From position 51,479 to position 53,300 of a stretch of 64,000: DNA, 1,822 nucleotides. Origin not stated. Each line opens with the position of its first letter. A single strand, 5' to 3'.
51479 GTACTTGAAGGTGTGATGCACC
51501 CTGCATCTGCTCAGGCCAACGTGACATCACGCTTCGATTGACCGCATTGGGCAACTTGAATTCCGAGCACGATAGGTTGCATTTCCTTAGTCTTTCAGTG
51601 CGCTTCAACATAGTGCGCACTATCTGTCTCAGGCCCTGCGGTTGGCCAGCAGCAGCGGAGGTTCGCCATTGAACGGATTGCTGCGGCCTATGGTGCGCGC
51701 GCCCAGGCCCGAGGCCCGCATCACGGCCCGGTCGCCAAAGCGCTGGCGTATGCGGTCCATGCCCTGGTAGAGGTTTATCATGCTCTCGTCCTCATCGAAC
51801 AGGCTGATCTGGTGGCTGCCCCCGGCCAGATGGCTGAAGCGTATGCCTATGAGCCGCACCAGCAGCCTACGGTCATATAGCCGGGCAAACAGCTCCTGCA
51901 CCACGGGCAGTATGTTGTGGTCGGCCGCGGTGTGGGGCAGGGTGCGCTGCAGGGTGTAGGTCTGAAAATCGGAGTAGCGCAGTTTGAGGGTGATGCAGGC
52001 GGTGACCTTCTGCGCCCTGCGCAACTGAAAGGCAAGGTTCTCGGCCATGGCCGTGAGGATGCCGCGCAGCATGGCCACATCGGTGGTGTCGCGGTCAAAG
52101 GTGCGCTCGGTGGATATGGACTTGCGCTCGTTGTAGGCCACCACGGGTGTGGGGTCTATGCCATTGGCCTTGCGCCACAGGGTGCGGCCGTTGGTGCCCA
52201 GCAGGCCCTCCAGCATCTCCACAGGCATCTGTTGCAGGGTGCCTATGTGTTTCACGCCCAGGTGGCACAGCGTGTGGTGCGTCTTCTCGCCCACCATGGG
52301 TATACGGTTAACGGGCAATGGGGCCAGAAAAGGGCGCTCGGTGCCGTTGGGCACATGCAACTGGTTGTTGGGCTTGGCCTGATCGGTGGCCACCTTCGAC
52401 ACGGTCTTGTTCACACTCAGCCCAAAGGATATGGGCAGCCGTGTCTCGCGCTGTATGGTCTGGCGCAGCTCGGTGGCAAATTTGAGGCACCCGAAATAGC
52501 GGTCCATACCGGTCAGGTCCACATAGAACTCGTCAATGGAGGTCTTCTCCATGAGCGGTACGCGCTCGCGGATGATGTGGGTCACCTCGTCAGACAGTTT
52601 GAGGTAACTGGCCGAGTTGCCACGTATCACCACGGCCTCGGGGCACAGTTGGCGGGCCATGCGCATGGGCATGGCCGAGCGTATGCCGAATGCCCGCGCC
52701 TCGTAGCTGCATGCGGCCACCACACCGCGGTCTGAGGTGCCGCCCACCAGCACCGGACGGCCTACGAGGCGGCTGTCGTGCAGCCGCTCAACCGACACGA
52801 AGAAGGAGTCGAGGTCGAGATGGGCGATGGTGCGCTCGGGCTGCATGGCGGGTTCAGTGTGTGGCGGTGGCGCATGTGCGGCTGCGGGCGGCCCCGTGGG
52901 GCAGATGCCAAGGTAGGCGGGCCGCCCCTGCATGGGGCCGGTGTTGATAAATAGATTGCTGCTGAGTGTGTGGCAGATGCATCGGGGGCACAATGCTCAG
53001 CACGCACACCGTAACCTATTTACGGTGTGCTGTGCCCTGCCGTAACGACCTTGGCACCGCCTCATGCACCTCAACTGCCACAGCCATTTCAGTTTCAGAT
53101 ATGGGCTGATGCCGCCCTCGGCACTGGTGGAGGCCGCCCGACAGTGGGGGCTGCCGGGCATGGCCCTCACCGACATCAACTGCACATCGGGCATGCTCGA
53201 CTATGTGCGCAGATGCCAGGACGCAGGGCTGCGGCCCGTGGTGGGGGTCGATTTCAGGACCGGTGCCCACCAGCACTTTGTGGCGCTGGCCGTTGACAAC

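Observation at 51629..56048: Divergent dinB / dnaE2 error-prone polymerase pair with a perfect palindromic operator candidate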

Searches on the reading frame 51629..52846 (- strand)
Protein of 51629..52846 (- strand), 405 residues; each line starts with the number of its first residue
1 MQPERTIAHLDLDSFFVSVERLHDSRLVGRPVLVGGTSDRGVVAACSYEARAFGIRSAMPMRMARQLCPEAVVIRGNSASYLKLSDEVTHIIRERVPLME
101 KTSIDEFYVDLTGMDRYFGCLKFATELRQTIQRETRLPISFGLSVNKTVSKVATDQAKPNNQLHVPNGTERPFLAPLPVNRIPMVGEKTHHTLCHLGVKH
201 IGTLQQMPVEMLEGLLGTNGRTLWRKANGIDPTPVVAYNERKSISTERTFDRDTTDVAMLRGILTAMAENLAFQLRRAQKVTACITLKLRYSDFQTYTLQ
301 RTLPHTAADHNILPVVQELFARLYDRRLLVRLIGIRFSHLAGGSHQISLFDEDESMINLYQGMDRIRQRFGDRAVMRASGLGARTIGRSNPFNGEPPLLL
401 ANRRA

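Call 4: search_protein_families(library=pfam, proteins=[window:51629-52846:-])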
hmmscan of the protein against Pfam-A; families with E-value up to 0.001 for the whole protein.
window:51629-52846:- (405 aa): 3 families
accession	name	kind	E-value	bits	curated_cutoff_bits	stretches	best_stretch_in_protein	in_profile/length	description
PF00817.25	IMS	-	4.6e-45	153.6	23.2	1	10-155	1-148/148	impB/mucB/samB family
PF11799.13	IMS_C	-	3.9e-29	101.7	20.7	1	241-349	1-109/109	impB/mucB/samB family C-terminal domain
PF21999.2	IMS_HHH_1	-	1.1e-05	26.2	27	1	181-231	2-53/53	DNA polymerase-iota, thumb domain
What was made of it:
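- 51629..52846 (-): dinB, an active Y-family polymerase of the Bacteroidetes PolY2 type, 405 aa. Pfam IMS and IMS_C (call 4).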

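Call 8: search_protein_families(library=ncbifam, proteins=[window:51629-52846:-])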
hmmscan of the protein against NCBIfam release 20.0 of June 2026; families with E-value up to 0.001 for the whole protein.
window:51629-52846:- (405 aa): 10 families
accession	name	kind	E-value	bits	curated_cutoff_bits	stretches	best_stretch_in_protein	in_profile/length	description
NF002882.0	PRK03348.1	equivalog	7.7e-97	325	389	1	2-358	2-361/461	DNA polymerase IV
NF003015.0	PRK03858.1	subfamily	8e-87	291.9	367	1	3-383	5-388/399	DNA polymerase IV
NF002751.0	PRK02794.1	equivalog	1.6e-86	290.8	371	1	6-381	39-418/425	DNA polymerase IV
NF002677.0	PRK02406.1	equivalog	5.5e-84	282.3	256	1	3-340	4-343/357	DNA polymerase IV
NF010731.0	PRK14133.1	equivalog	3.7e-76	256.7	362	1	4-351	2-348/352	DNA polymerase IV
NF002848.0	PRK03103.1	subfamily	4.7e-76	255.9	381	1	4-382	3-393/410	DNA polymerase IV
NF002492.0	PRK01810.1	equivalog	3.4e-71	240.1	399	1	3-380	8-394/412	DNA polymerase IV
NF002883.0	PRK03352.1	equivalog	5.2e-61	206.8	330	1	4-337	4-339/347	DNA polymerase IV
NF002292.0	PRK01216.1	equivalog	3e-41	141.6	339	1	8-342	4-341/351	DNA polymerase IV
NF002955.0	PRK03609.1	subfamily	6.1e-28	97.9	431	1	8-295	3-298/422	translesion error-prone DNA polymerase V subunit UmuC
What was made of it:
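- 51629..52846 (-): NCBIfam DNA polymerase IV NF002677, 282 bits against a cutoff of 256 (call 8).
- Checked: It has Pfam IMS and IMS_C (call 4) and passes one NCBIfam DNA polymerase IV model (NF002677, 282 bits against a cutoff of 256; call 8).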

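Call 20: list_cluster_members(proteins=[P0001, window:51629-52846:-])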
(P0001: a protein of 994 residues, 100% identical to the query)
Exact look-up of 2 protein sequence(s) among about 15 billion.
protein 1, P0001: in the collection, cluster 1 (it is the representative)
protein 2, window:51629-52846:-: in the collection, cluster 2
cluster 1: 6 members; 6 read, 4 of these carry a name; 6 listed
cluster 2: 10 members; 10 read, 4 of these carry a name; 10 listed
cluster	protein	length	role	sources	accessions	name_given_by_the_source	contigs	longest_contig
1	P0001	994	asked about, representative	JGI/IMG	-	DNA polymerase-3 subunit alpha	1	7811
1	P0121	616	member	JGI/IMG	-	DNA polymerase-3 subunit alpha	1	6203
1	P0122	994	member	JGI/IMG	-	DNA polymerase-3 subunit alpha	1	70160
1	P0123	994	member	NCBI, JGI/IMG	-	DNA-directed DNA polymerase III PolC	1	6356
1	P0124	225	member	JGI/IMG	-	-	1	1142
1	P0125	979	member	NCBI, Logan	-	-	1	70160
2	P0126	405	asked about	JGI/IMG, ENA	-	DNA polymerase-4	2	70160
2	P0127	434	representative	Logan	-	-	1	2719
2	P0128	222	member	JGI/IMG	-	DNA polymerase-4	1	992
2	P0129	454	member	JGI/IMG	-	DNA polymerase-4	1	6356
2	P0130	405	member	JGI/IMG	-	DNA polymerase-4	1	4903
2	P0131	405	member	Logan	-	-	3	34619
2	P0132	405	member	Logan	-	-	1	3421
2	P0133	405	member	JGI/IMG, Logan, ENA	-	-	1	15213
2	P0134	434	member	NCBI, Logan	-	-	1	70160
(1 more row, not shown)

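Call 85: search_solved_structures(query=window:51629-52846:-, max_evalue=1e-20)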
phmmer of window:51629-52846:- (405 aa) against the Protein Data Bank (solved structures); distinct sequences matched with E-value up to 1e-20: 69 (the best 60 are shown).
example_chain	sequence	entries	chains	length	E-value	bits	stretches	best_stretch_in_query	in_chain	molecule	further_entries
7yll_A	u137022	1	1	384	8.3e-62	212.4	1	4-379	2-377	DNA polymerase IV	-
4ir1_F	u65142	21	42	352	1e-46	162.7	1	5-307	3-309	DNA polymerase IV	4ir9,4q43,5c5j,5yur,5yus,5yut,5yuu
4r8u_A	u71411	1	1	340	1.2e-46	162.5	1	5-307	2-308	DNA polymerase IV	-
4r8u_B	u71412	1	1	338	2.1e-46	161.7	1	5-306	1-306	DNA polymerase IV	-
4irc_F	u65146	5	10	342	3.7e-46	160.9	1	5-307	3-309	DNA polymerase IV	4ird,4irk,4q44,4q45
6jup_F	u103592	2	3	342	1.2e-45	159.2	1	5-307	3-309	DNA polymerase IV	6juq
6juq_A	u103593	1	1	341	1.4e-45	159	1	5-307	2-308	DNA polymerase IV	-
1t94_A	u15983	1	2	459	5.6e-33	117.5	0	5-112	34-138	polymerase (DNA directed) kappa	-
2oh2_A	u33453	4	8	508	8e-33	117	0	5-112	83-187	DNA polymerase kappa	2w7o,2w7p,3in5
3pzp_A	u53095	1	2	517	8.4e-33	117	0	5-112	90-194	DNA polymerase kappa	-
5t14_A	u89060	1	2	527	9.1e-33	116.8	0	5-112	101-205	DNA polymerase kappa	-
4u6p_A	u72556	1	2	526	9.2e-33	116.8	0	5-112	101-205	DNA polymerase kappa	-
4u7c_A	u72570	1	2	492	9.9e-33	116.7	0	5-112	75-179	DNA polymerase kappa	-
5w2a_A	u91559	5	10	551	1.1e-32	116.6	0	5-112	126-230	DNA polymerase kappa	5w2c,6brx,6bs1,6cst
7nv0_A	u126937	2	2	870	4.3e-32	114.6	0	5-112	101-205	DNA polymerase kappa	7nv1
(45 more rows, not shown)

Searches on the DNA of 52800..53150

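Call 56: search_rna_families(source=window, start=52800, end=53150, threshold=evalue, max_evalue=10)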
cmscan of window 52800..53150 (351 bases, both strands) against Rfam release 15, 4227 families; matches with E-value up to 10: 2.
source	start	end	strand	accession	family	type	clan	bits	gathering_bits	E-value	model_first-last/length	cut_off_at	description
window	52808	53024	+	RF01947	KCNQ1OT1_2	Gene; lncRNA;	-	19.4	80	0.53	1-196/196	no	KCNQ1 overlapping transcript 1 conserved region 2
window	52985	53042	-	RF04085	mir-1271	Gene; miRNA;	-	18.9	80.5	0.13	1-77/77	no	mir-1271 microRNA precursor family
